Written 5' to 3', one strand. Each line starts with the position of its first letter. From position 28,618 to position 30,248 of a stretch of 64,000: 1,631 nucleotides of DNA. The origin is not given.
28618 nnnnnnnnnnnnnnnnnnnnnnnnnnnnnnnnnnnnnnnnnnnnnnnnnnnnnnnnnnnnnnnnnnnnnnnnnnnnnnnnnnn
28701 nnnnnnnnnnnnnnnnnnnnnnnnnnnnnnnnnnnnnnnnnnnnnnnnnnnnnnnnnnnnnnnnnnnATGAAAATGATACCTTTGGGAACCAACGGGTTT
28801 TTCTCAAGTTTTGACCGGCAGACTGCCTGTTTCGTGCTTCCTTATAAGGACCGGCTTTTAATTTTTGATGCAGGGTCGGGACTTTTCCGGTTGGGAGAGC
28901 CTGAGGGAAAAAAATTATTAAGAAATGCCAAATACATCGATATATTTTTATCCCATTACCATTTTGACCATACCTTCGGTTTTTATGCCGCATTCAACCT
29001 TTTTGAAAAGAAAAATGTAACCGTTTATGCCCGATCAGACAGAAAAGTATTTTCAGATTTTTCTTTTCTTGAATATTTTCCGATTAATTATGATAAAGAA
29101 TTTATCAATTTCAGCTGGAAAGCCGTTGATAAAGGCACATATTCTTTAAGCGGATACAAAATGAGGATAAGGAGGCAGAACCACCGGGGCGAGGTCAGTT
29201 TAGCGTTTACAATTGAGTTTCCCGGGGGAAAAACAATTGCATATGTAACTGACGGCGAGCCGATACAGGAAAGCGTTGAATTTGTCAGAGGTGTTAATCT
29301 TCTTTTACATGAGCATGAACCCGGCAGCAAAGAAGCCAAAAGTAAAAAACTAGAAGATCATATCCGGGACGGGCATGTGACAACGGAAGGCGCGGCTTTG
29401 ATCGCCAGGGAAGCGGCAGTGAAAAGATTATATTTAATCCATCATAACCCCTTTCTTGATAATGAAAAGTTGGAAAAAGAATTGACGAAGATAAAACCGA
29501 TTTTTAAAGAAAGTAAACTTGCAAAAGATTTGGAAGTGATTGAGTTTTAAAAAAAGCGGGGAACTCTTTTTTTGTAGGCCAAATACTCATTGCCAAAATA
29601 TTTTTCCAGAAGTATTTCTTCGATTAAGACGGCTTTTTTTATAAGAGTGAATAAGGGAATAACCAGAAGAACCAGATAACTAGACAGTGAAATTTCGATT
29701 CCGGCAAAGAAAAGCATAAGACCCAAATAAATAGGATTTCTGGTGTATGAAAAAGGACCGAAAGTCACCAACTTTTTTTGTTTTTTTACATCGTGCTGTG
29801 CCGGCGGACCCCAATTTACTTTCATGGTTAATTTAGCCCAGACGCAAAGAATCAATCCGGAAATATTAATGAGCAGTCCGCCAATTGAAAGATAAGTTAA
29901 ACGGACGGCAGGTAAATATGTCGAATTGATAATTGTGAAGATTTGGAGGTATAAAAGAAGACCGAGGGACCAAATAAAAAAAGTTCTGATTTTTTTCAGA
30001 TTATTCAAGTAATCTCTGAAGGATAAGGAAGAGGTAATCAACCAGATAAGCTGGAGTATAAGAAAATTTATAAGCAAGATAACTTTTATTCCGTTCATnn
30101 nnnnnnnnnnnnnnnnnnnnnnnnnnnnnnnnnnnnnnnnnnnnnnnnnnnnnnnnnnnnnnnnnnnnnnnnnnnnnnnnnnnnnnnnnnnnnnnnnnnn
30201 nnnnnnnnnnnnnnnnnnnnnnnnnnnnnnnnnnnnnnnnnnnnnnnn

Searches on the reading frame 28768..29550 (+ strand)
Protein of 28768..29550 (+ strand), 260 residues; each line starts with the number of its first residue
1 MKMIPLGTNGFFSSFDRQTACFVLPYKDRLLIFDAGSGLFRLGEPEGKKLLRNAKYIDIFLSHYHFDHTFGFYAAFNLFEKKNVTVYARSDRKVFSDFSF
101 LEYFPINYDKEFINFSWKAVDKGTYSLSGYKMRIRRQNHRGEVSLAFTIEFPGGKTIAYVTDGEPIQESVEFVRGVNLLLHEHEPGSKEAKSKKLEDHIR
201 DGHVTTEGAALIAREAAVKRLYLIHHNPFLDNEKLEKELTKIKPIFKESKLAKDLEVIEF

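Call 7: search_protein_families(library=ncbifam, proteins=[window:28768-29550:+])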
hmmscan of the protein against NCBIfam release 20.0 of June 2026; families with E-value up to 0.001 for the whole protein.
window:28768-29550:+ (260 aa): 10 families
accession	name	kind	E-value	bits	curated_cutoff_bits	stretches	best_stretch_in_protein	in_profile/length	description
NF000801.0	PRK00055.1-3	equivalog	3.3e-27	95.4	252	2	154-259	204-302/307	ribonuclease Z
TIGR02651.1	RNase_Z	equivalog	8.4e-26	90.7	292.95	2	154-259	201-301/302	ribonuclease Z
NF000800.0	PRK00055.1-1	equivalog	6e-16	58.3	398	1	153-258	203-303/305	ribonuclease Z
TIGR02649.1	true_RNase_BN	exception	1.7e-12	47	563.7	1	153-258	202-302/304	ribonuclease BN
NF041851.1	cyc_nuc_deg_phdiest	equivalog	4.2e-12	46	400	1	121-238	123-233/253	cyclic nucleotide-degrading phosphodiesterase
NF002558.0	PRK02126.1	subfamily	9.3e-11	41.3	315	1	153-250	241-336/345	ribonuclease Z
NF041257.1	GntH_guanitoxin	equivalog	9.2e-09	34.6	333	1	112-256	146-294/374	guanitoxin biosynthesis MBL fold metallo-hydrolase GntH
NF000804.0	PRK00055.2-1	equivalog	1.1e-08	34.6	402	1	154-257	200-296/306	ribonuclease Z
NF000805.0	PRK00055.2-3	equivalog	1.8e-08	34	416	1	143-257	189-297/307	ribonuclease Z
TIGR03307.1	PhnP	equivalog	2.9e-05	23.6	272.25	1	15-170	33-170/249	phosphonate metabolism protein PhnP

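Call 8: search_protein_families(library=pfam, proteins=[window:28768-29550:+])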
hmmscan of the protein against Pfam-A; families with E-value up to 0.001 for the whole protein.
window:28768-29550:+ (260 aa): 2 families
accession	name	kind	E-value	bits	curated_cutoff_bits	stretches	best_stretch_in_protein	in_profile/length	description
PF12706.13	Lactamase_B_2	-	1.7e-13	51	27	1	32-226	4-200/200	Beta-lactamase superfamily domain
PF00753.33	Lactamase_B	-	5.1e-06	27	22.7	1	17-81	4-69/196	Metallo-beta-lactamase superfamily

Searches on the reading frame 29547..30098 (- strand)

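Call 7: search_protein_families(library=ncbifam, proteins=[window:29547-30098:-])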
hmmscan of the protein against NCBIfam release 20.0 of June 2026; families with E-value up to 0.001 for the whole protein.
window:29547-30098:- (183 aa): 3 families
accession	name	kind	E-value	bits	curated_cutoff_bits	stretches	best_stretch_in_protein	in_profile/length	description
NF040696.1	isopcys_mtase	equivalog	1.3e-09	38.2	160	1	49-182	54-186/190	protein-S-isoprenylcysteine O-methyltransferase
TIGR04571.1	LmtA_Leptospira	exception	1.3e-06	28.3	325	1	47-182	29-162/252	lipid A Kdo2 1-phosphate O-methyltransferase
NF045656.1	MeththiolMtaseMddA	equivalog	0.0004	19.7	270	1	113-180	168-234/238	methanethiol S-methyltransferase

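Call 8: search_protein_families(library=pfam, proteins=[window:29547-30098:-])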
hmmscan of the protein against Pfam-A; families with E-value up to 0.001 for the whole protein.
window:29547-30098:- (183 aa): 2 families
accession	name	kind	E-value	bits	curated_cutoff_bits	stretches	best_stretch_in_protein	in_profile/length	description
PF04191.18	PEMT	-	1.3e-10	42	25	1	74-170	6-104/105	Phospholipid methyltransferase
PF04140.19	ICMT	-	0.00066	20.5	24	1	77-152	4-78/95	Isoprenylcysteine carboxyl methyltransferase (ICMT) family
